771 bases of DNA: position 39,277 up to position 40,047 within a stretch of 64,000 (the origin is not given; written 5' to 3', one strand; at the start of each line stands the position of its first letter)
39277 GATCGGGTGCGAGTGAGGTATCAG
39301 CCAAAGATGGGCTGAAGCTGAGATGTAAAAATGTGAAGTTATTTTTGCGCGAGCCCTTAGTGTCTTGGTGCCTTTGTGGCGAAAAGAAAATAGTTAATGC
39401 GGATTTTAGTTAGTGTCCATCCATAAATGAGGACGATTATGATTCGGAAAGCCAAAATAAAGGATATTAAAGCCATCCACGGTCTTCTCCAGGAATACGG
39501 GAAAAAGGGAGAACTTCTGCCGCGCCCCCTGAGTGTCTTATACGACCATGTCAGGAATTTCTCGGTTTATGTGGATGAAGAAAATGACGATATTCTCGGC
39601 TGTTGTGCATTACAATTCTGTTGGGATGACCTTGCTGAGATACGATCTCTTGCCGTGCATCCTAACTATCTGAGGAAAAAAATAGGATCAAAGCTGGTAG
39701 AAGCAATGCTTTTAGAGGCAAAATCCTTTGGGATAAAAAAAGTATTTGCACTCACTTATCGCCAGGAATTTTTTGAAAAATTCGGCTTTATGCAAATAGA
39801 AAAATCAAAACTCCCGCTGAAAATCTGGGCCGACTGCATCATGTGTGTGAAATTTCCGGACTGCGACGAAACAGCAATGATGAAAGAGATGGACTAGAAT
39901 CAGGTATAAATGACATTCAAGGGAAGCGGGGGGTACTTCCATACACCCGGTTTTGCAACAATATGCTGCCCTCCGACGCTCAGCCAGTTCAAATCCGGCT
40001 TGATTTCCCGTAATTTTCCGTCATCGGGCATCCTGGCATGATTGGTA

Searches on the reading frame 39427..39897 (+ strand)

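Call 51: search_protein_families(library=pfam, proteins=[window:39427-39897:+], max_evalue=0.0001)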
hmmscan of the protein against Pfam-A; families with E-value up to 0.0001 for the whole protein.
window:39427-39897:+ (156 aa): 3 families
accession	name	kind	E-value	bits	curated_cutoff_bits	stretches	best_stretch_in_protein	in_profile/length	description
PF00583.31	Acetyltransf_1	-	1.5e-15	57.9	20.7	1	39-121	25-116/116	Acetyltransferase (GNAT) family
PF13508.13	Acetyltransf_7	-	1.6e-14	54.5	27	1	45-122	3-83/84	Acetyltransferase (GNAT) domain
PF13673.13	Acetyltransf_10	-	3.1e-07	30.9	23.6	1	44-126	30-112/128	Acetyltransferase (GNAT) domain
